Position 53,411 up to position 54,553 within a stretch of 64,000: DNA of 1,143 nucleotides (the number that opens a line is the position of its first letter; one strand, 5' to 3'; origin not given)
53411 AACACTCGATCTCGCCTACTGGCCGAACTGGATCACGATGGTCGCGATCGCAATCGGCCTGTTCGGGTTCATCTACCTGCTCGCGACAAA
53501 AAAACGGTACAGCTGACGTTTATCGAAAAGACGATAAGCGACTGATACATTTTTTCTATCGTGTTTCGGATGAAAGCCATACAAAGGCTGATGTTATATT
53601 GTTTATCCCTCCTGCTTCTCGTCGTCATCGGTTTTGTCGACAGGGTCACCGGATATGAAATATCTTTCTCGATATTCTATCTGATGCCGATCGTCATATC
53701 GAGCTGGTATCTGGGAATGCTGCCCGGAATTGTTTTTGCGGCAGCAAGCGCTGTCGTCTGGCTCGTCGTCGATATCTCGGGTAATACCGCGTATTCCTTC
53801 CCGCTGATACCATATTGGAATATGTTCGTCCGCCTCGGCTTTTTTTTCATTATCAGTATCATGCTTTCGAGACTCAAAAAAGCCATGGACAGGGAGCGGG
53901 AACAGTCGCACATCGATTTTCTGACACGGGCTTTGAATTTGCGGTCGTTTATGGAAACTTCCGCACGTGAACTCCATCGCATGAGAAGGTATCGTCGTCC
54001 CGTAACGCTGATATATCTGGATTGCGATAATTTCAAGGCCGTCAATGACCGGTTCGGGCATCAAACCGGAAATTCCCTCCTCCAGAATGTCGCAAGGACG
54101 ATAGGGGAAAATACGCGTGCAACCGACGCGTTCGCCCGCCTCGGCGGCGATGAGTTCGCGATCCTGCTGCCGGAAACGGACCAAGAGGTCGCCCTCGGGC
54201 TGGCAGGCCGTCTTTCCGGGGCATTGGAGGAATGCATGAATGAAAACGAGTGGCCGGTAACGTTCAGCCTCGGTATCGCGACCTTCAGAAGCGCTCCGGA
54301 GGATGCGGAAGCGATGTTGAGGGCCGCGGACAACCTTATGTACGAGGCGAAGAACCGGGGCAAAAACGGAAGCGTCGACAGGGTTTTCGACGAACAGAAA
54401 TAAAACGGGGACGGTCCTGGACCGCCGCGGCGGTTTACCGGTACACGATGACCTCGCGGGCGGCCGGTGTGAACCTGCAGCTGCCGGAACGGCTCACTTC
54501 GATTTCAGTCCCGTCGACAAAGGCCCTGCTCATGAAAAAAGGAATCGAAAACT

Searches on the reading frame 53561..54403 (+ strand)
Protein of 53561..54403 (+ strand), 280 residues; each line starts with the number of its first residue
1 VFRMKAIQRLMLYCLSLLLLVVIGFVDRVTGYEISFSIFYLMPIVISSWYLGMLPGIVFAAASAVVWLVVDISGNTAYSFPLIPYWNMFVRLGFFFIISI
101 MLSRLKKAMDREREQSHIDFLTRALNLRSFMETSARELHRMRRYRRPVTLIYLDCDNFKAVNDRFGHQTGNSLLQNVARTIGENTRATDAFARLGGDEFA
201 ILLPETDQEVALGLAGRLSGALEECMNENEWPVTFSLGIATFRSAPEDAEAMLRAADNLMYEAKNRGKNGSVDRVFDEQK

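Call 57: search_protein_families(library=pfam, proteins=[window:53561-54403:+], max_evalue=0.0001)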
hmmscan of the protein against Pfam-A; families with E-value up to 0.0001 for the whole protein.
window:53561-54403:+ (280 aa): 3 families
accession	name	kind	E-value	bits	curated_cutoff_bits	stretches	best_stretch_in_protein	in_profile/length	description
PF00990.26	GGDEF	-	1.3e-38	132.7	23.8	1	116-269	1-160/161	Diguanylate cyclase, GGDEF domain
PF13493.11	DUF4118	-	3.6e-06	27.1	28.4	1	15-116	6-104/107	Domain of unknown function (DUF4118)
PF22335.1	Cas10-Cmr2_palm2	-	4.2e-05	24.1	27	1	194-269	57-130/133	Cas10/Cmr2, second palm domain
